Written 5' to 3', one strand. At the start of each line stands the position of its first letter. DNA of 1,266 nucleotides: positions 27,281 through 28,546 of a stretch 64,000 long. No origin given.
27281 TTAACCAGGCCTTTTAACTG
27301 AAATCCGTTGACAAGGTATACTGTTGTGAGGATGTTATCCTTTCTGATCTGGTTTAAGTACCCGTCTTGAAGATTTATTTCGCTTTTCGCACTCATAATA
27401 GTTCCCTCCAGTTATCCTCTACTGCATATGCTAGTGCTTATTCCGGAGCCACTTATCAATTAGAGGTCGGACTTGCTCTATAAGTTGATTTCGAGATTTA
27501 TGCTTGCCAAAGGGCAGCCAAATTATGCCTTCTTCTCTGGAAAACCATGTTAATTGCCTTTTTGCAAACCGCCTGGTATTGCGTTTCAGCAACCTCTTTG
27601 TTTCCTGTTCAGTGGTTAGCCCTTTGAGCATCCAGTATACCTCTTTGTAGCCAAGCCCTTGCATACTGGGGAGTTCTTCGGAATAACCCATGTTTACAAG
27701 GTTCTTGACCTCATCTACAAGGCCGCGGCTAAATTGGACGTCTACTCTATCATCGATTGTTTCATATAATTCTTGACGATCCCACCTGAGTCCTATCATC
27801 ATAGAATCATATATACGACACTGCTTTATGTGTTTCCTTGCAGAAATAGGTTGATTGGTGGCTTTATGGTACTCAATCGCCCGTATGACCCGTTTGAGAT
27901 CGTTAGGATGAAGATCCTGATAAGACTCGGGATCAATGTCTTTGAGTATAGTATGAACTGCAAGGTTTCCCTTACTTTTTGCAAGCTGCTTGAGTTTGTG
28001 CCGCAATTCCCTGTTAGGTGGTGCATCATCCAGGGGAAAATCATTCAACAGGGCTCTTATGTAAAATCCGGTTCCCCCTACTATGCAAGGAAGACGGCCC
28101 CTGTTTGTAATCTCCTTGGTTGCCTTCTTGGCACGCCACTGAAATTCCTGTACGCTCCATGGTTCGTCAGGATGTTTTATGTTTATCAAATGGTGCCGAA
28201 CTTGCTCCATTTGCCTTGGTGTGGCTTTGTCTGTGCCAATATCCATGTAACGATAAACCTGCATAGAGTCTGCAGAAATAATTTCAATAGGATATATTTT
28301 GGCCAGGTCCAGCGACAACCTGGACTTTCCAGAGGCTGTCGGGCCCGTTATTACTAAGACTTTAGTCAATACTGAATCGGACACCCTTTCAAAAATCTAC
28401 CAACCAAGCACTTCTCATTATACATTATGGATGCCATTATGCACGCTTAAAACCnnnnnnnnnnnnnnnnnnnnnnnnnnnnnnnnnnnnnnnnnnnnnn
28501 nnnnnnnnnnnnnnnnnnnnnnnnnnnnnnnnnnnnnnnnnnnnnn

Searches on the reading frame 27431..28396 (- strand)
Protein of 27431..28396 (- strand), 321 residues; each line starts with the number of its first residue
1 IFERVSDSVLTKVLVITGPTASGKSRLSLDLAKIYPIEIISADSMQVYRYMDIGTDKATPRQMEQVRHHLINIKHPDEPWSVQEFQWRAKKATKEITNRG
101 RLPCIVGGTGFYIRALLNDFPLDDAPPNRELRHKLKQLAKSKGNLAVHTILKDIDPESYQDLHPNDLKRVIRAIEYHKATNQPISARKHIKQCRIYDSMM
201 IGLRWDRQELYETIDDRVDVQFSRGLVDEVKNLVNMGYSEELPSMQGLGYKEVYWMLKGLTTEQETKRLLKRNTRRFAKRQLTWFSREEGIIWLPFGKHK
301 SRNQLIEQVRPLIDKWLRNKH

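Call 54: search_protein_families(library=pfam, proteins=[window:27431-28396:-])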
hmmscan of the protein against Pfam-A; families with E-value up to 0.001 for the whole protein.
window:27431-28396:- (321 aa): 2 families
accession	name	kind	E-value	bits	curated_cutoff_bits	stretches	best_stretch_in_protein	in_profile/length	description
PF01715.23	IPPT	-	1.1e-81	274.6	23.6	1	46-287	1-242/243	IPP transferase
PF01745.22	IPT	-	3e-06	27.2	20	1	12-68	2-58/233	Isopentenyl transferase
